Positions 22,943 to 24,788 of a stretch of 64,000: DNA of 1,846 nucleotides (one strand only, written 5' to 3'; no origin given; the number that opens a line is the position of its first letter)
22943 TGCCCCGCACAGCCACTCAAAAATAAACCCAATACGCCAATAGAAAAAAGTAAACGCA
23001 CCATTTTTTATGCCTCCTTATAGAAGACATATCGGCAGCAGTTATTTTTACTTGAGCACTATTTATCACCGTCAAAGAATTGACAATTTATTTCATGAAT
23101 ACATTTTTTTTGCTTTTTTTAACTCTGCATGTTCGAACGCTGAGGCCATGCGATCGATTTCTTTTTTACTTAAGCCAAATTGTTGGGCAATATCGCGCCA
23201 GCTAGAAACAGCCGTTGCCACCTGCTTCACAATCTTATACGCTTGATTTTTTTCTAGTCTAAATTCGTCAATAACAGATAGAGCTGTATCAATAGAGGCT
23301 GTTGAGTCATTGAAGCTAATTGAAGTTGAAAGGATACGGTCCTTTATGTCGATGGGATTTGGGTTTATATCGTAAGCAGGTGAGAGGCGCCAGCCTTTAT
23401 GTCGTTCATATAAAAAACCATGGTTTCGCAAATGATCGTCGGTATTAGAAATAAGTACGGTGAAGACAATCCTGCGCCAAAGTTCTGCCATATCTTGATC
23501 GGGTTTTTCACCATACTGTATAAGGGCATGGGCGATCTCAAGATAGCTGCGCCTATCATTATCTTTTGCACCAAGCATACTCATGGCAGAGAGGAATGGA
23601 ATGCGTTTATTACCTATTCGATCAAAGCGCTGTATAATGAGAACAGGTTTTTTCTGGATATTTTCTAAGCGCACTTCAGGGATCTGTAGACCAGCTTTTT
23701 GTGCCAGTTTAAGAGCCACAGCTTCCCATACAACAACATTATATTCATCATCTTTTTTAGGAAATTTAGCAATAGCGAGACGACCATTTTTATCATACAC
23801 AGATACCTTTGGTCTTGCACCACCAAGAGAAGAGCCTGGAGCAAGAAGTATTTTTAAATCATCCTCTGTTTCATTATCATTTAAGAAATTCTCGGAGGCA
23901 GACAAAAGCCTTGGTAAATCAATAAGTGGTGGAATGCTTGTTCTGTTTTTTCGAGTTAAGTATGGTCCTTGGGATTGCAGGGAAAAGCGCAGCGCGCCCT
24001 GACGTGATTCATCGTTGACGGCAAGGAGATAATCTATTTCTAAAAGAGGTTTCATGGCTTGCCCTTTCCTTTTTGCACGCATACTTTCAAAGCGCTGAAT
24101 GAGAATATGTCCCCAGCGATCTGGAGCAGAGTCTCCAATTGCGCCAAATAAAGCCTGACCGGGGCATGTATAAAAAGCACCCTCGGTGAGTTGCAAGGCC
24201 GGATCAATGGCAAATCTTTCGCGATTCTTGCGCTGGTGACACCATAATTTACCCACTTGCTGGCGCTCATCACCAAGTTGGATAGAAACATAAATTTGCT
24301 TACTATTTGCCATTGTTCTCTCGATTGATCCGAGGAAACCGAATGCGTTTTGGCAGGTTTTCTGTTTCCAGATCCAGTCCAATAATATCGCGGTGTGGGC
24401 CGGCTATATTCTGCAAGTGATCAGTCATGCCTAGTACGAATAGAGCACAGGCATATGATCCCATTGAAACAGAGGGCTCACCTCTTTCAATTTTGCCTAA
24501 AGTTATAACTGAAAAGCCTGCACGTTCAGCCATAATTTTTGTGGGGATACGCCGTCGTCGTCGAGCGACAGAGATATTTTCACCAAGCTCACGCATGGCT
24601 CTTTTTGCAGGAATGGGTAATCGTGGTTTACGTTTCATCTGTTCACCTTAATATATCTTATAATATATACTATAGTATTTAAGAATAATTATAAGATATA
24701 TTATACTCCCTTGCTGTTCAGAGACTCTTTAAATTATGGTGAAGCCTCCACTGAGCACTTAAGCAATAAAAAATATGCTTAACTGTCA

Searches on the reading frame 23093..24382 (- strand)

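Call 68: search_protein_families(library=pfam, proteins=[window:23093-24382:-], max_evalue=0.01)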
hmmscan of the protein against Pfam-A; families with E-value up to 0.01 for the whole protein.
window:23093-24382:- (429 aa): 1 family
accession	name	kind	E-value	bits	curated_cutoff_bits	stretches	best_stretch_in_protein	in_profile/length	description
PF07804.18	HipA_C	-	4e-50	170.9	30.5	1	184-395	1-213/213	HipA-like C-terminal domain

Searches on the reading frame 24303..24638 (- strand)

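Call 68: search_protein_families(library=pfam, proteins=[window:24303-24638:-], max_evalue=0.01)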
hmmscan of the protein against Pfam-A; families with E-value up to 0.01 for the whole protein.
window:24303-24638:- (111 aa): 1 family
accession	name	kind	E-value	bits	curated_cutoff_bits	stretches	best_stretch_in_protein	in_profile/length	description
PF13560.12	HTH_31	-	0.0078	16.9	27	1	18-73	2-58/64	Helix-turn-helix domain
